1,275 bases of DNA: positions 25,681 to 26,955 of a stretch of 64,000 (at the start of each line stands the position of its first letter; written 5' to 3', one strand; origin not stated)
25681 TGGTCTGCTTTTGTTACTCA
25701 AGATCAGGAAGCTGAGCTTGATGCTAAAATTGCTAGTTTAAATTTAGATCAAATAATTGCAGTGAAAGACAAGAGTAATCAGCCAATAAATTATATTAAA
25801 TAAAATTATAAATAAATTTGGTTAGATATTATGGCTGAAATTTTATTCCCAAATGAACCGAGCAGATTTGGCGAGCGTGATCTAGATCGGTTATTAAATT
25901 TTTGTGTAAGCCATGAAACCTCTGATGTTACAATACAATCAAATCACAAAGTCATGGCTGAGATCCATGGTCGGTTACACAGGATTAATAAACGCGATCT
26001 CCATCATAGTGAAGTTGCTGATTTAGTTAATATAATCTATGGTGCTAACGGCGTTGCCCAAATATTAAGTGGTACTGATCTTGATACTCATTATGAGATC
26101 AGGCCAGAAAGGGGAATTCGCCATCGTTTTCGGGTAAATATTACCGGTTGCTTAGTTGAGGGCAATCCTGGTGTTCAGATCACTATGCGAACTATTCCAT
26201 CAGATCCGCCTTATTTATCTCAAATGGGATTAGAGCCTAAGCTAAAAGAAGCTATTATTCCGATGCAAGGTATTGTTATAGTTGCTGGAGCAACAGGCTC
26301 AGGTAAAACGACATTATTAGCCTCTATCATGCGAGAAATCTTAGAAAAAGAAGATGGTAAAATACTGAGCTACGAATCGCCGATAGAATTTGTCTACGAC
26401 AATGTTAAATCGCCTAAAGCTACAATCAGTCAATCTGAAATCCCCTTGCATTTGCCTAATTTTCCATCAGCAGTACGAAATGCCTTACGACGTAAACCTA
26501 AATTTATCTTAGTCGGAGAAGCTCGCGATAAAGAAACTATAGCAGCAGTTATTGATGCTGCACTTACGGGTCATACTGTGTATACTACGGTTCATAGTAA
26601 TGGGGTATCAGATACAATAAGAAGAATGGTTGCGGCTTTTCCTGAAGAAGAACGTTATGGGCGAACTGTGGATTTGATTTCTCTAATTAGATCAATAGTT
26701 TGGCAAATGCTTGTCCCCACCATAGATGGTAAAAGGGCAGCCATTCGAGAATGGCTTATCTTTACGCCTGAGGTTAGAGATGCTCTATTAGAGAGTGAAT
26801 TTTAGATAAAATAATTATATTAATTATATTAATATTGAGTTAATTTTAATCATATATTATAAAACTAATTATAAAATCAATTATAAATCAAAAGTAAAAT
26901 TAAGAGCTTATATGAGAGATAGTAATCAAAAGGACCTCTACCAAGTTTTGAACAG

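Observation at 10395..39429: Single contiguous, compact Dot/Icm type IVB secretion locus with non-canonical architecture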

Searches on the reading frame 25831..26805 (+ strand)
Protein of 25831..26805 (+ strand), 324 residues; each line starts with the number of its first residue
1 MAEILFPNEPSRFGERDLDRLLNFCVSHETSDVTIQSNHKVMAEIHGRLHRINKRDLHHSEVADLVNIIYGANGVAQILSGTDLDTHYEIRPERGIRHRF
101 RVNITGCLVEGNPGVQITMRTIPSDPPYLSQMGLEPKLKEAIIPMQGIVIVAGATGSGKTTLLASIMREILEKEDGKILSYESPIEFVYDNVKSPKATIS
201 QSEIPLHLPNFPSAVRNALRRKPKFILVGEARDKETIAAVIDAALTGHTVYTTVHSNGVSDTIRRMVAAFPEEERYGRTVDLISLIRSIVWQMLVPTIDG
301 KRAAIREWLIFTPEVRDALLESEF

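Call 4: search_protein_families(library=pfam, proteins=[window:25831-26805:+], max_evalue=0.01)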
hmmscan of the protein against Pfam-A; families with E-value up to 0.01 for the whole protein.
window:25831-26805:+ (324 aa): 17 families
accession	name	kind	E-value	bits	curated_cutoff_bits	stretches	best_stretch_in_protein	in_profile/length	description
PF00437.27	T2SSE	-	1.9e-33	116.1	24.9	1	99-296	93-279/370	Type II/IV secretion system protein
PF25199.1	nSTAND_NTPase5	-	5.1e-05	23.6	34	1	145-190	40-85/145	Novel STAND NTPase 5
PF13481.12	AAA_25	-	0.00017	21.7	27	1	140-172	27-59/195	AAA domain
PF00005.33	ABC_tran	-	0.00019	22.5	25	1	146-208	11-70/137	ABC transporter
PF13401.12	AAA_22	-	0.00027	21.7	27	1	146-184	5-33/130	AAA domain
PF20720.3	nSTAND3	-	0.00029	21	27.2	1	145-183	16-53/155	Novel STAND NTPase 3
PF13191.12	AAA_16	-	0.0004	21.4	32.6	1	144-174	22-56/167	AAA ATPase domain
PF05729.18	NACHT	-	0.00043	20.6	26.7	1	148-173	2-27/167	NACHT domain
PF01935.23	DUF87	-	0.0013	19.3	23.2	1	151-179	28-56/220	Helicase HerA, central domain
PF00580.27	UvrD-helicase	-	0.0013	18.9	23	0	135-174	2-41/271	UvrD/REP helicase N-terminal domain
PF13555.12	AAA_29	-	0.0022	18.1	27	1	143-166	19-42/61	P-loop containing region of AAA domain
PF04851.21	ResIII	-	0.0028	18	22.5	1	144-175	21-52/164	Type III restriction enzyme, res subunit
PF19895.4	DUF6368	-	0.003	18.1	25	0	136-186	71-128/184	Family of unknown function (DUF6368)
PF01580.24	FtsK_SpoIIIE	-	0.0056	16.6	24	1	145-171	38-64/221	FtsK/SpoIIIE family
PF02492.25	cobW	-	0.0068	16.5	20.7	0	148-172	2-23/180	CobW/HypB/UreG, nucleotide-binding domain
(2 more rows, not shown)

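Call 8: search_protein_families(library=ncbifam, proteins=[window:25831-26805:+], max_evalue=0.01)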
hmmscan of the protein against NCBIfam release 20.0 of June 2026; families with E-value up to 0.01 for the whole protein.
window:25831-26805:+ (324 aa): 28 families (the best 25 are shown)
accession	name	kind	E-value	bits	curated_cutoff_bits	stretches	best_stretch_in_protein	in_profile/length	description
TIGR02524.1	dot_icm_DotB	equivalog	3.6e-135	450.7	463.3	1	16-323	4-313/358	Dot/Icm type IV secretion system ATPase DotB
TIGR02525.1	plasmid_TraJ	equivalog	8.6e-69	232.3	368.3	1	16-322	10-325/372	plasmid transfer ATPase TraJ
TIGR01420.1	pilT_fam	subfamily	1e-63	215.7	319.1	1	18-321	2-295/343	PilT/PilU family type 4a pilus ATPase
NF041000.1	ATPase_ComGA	equivalog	1e-28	100.1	300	1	137-286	119-262/267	competence type IV pilus ATPase ComGA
TIGR02533.1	type_II_gspE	equivalog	2e-25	89.5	630.25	1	129-267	222-357/486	type II secretion system ATPase GspE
TIGR02538.1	type_IV_pilB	equivalog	3.8e-24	85.2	675.65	1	131-267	297-430/564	type IV-A pilus assembly ATPase PilB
NF007755.0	PRK10436.1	equivalog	3.5e-23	82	617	1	129-266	198-332/465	type II secretion system protein GspE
NF053534.1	T4PilAsmATPsTfpB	equivalog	1.5e-22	79.7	850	1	133-266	319-449/584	type IV pilus assembly ATPase TfpB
TIGR02788.1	VirB11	equivalog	1.8e-16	60.1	249.95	1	138-271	137-267/308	P-type DNA transfer ATPase VirB11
NF058587.1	archaellum_moto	equivalog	8.9e-15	54.4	550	1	148-267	277-394/527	archaellum flagellar ATPase motor FlaI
TIGR03819.1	heli_sec_ATPase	hypoth_equivalog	1.5e-12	47.3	373.15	1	140-268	172-299/340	TadA family conjugal transfer-associated ATPase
TIGR02782.1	TrbB_P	equivalog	1.4e-11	44.3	304.55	1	137-268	128-254/303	P-type conjugative transfer ATPase TrbB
NF010469.0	PRK13894.1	subfamily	1.4e-09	37.8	508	1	139-268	143-266/320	conjugal transfer ATPase TrbB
NF010407.0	PRK13833.1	subfamily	1.9e-09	37.4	499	1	140-283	139-282/323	conjugal transfer protein TrbB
NF053672.1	bindosome_BasE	exception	8.9e-08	31.3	1000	1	149-286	273-407/512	bindosome assembly system ATPase subunit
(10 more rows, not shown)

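Call 10: find_encoding_contigs(protein=window:25831-26805:+, flank=10000, max_places=6)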
Protein window:25831-26805:+ (324 aa): 3 contigs read that carry it; 2 places shown.
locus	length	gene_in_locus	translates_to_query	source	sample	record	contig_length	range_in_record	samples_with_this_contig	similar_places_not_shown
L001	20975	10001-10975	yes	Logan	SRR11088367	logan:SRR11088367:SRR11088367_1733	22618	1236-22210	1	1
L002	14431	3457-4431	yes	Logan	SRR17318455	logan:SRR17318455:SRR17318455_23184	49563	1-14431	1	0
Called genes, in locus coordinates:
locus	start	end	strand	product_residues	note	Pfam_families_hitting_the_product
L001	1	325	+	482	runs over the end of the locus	-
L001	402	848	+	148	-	-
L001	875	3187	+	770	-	-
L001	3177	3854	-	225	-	-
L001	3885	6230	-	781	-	PF12696:TraG-D_C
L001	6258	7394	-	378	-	PF23127:DotM_C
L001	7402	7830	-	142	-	PF01464:SLT (weak)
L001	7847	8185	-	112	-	PF12608:T4bSS_IcmS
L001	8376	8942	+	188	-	PF16816:DotD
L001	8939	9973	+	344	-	PF16932:T4SS_TraI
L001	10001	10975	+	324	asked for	PF00437:T2SSE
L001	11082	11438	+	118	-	-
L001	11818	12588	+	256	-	PF11393:T4BSS_DotI_IcmL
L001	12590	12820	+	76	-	-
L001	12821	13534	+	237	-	PF11393:T4BSS_DotI_IcmL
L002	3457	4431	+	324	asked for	PF00437:T2SSE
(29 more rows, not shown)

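Call 13: find_homologous_proteins(query=window:25831-26805:+, max_evalue=1e-20)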
Query window:25831-26805:+ (324 aa): 5266 proteins with E <= 1e-20 among 8000 candidates; the best 120 are listed.
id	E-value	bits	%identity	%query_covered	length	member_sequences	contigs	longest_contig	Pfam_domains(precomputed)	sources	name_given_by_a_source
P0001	1.4e-211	719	100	100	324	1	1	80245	PF00437.27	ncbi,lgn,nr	ncbi:MAG: Flp pilus assembly complex ATPase component TadA [Gammaproteobacteria bacterium]|nr:Flp pi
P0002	1.1e-181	621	82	100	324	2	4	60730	PF00437.27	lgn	-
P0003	2.3e-179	613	82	100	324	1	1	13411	PF00437.27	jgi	-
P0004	4.2e-179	613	82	100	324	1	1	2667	PF00437.27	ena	-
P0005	1.1e-178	611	82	100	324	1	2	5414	PF00437.27,PF25199.2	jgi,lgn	jgi:defect-in-organelle-trafficking protein DotB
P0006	1.2e-177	608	81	100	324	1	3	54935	PF00437.27,PF13555.13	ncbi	-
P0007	4.8e-177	606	83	99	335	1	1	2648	PF00437.27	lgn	-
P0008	4.1e-176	603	81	100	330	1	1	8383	PF00437.27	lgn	-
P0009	9.4e-172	588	79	99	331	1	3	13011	PF00437.27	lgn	-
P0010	2.1e-171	587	78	99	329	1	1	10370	PF00437.27,PF13191.13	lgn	-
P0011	1.6e-170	584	80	99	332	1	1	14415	PF00437.27,PF13191.13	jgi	jgi:defect-in-organelle-trafficking protein DotB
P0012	2.0e-170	584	78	99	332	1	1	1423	PF00437.27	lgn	-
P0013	3.7e-169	580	78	99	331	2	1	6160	PF00437.27,PF13191.13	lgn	-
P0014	2.5e-168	577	78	99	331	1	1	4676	PF00437.27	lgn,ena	-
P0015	1.9e-167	574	78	99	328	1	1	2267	PF00437.27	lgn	-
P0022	3.7e-147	508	70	99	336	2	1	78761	PF00437.27,PF13481.13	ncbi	-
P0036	1.8e-144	499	70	99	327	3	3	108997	PF00437.27,PF13481.13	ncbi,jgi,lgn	-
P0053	2.1e-142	492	68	99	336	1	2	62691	PF00437.27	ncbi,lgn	-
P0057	2.7e-140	485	67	98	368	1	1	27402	PF00437.27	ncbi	-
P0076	3.3e-129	449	62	100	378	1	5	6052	PF00437.27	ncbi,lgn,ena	-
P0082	1.9e-128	446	61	98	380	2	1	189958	PF00437.27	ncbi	-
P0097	6.0e-128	445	60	100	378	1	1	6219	PF00437.27,PF13555.13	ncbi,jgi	jgi:defect-in-organelle-trafficking protein DotB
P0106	1.1e-127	444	62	98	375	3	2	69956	PF00437.27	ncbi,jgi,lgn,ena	jgi:defect-in-organelle-trafficking protein DotB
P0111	1.3e-127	443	60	99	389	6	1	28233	PF00437.27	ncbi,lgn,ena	-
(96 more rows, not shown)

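Call 14: find_related_loci(query=window:25831-26805:+, collection=genome_contigs, flank=10000)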
Query window:25831-26805:+ (324 aa) in genome_contigs; peptide patterns used: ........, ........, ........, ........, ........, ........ (x = any residue, [..] = any of these).
159 stretches matched a pattern; 88 encode a relative of the query (tblastn E <= 1e-3); the best 80 are kept; 80 distinct loci.
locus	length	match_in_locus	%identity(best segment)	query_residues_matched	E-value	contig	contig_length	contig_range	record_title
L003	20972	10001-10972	82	1-324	0e+0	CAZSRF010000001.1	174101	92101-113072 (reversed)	MAG TPA_asm: uncultured Gammaproteobacteria bacterium isolate SRP170004_co1_145 genome assembly, contig: NODE_76_length_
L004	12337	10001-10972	81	1-324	0e+0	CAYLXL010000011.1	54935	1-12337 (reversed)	MAG TPA_asm: uncultured Gammaproteobacteria bacterium isolate SRP219642_co7_536 genome assembly, contig: NODE_766_length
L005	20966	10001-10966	70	3-324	3e-155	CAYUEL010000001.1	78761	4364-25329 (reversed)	MAG TPA_asm: uncultured Gammaproteobacteria bacterium isolate SRP193066_co1_225 genome assembly, contig: NODE_347_length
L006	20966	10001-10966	70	3-324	1e-154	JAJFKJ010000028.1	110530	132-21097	MAG: Gammaproteobacteria bacterium isolate OFTM369 OFTM369_27, whole genome shotgun sequence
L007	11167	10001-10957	71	6-324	8e-155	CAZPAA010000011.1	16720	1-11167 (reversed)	MAG TPA_asm: uncultured Gammaproteobacteria bacterium isolate binchicken_co185_194 genome assembly, contig: NODE_4884_le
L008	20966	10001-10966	68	3-324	5e-152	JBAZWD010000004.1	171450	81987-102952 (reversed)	MAG: Legionellales bacterium isolate SO_2017_GW1_269 NODE_669_length_171450_cov_1.485323_OW334_2017, whole genome shotgu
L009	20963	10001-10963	70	4-324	6e-152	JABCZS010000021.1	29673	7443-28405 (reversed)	MAG: Gammaproteobacteria bacterium isolate BWOrgControl_Nextera69_MAG3 3300020615.a:Ga0206861_1049, whole genome shotgun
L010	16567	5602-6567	70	3-324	3e-151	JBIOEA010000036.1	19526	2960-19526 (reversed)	MAG: Gammaproteobacteria bacterium isolate GcC11-33 k141_356727_length_19526_cov_204.5370, whole genome shotgun sequence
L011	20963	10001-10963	68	4-324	9e-151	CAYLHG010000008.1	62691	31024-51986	MAG TPA_asm: uncultured Gammaproteobacteria bacterium isolate SRP193066_co1_252 genome assembly, contig: NODE_520_length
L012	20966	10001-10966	70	3-324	2e-149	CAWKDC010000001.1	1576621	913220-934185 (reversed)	MAG: uncultured Gammaproteobacteria bacterium isolate MFD05512.bin.1.74 genome assembly, contig: contig_29360, whole gen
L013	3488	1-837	71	46-324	1e-139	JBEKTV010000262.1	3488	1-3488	MAG: Gammaproteobacteria bacterium isolate SPRUCE 566 SPRUCE_566_262, whole genome shotgun sequence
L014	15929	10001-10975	61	1-322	1e-134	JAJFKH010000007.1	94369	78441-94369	MAG: Gammaproteobacteria bacterium isolate OFTM143 OFTM143_6, whole genome shotgun sequence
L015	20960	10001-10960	62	5-322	3e-134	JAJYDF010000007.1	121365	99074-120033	MAG: Proteobacteria bacterium isolate BP9.bin86 NODE_178_length_121365_cov_2.268381, whole genome shotgun sequence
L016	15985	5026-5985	60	5-322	6e-129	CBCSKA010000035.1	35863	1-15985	MAG: Legionellaceae bacterium isolate Legionella Naegleria sp. PL0398 genome assembly, contig: NODE_183_length_35863_cov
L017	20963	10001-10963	59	3-321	1e-128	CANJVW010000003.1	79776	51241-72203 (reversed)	MAG: Legionellales bacterium isolate RH-23may17-778 genome assembly, contig: RH-23may17-C2138, whole genome shotgun sequ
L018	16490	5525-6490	58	4-323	7e-127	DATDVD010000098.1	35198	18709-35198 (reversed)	MAG TPA_asm: Coxiellaceae bacterium isolate SMAG_U8075 k141_1591386, whole genome shotgun sequence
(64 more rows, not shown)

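Call 37: search_protein_families(library=ncbifam, proteins=[L015:16744-18063:+, L018:12058-13239:+, L017:17856-18845:+], max_evalue=0.01)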
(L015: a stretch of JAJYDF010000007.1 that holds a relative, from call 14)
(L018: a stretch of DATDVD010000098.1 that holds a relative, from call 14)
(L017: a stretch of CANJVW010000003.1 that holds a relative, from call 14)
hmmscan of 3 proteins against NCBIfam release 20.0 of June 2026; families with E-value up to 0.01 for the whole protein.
L015:16744-18063:+ (439 aa): 1 family
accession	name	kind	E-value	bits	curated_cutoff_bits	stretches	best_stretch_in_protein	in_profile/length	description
NF038225.1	IcmX_IVB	equivalog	5.3e-13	48.8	500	1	249-411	255-429/438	type IVB secretion system protein IcmX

L018:12058-13239:+ (393 aa): 1 family
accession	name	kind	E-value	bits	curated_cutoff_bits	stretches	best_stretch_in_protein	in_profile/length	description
NF038225.1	IcmX_IVB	equivalog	4.4e-07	29.3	500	1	182-359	255-436/438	type IVB secretion system protein IcmX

L017:17856-18845:+ (329 aa): 0 families

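Call 55: search_solved_structures(query=A3, max_evalue=1)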
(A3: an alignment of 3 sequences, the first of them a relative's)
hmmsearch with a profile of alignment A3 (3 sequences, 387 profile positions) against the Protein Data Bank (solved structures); distinct sequences matched with E-value up to 1: 1.
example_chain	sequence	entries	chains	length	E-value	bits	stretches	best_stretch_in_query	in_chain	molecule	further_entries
9ngy_AP1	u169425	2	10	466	4.9e-11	45.5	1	163-353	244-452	IcmX (IcmY)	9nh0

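Call 62: list_cluster_members(proteins=[P0001, P0022, P0036, P0053, P0057, P0076, P0082, P0097, P0106, P0111])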
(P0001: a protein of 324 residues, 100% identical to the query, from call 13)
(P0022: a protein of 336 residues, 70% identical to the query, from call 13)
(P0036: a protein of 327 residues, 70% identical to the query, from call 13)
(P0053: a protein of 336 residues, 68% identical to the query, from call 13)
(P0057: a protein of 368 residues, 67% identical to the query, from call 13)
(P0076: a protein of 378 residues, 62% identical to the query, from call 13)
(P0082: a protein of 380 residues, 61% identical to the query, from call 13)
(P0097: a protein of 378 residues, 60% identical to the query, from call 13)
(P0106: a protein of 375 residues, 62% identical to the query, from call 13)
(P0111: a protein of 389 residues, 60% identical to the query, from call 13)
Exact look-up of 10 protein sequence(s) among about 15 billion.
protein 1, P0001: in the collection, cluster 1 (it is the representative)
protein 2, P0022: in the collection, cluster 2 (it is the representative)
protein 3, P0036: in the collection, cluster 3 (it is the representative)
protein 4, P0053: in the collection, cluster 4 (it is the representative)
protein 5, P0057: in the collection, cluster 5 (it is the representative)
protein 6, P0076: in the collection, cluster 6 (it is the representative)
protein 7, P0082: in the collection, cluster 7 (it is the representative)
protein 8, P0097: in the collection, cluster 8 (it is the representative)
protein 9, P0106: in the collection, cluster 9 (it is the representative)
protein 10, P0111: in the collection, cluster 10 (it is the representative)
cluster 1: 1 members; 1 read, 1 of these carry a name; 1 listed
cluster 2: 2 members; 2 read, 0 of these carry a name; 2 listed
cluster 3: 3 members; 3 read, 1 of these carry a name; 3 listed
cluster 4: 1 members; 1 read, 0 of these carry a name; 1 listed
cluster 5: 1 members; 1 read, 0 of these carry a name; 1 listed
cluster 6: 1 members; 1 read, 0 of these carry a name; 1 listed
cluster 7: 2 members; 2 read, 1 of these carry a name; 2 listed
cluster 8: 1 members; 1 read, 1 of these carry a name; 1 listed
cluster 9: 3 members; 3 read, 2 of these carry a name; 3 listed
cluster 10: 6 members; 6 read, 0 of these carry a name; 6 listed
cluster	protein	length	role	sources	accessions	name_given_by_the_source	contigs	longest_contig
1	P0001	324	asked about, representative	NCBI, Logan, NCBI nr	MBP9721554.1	MAG: Flp pilus assembly complex ATPase component TadA [Gammaproteobacteria bacterium] | Flp pilus assembly complex ATPase component TadA [Gammaproteobacteria bacterium]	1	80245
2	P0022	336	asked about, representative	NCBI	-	-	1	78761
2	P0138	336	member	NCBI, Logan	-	-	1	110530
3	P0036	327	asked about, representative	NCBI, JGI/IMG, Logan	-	-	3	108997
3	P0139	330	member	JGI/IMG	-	defect in organelle trafficking protein DotB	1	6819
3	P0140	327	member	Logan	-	-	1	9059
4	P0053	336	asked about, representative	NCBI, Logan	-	-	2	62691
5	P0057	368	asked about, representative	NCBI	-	-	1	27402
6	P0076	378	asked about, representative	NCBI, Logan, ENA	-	-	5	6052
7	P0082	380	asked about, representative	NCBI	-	-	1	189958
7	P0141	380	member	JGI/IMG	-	defect in organelle trafficking protein DotB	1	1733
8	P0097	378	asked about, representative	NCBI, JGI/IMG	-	defect-in-organelle-trafficking protein DotB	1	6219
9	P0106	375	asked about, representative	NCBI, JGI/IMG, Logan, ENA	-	defect-in-organelle-trafficking protein DotB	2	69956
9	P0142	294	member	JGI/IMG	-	defect-in-organelle-trafficking protein DotB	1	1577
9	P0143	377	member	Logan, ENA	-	-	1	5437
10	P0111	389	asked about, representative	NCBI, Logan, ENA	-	-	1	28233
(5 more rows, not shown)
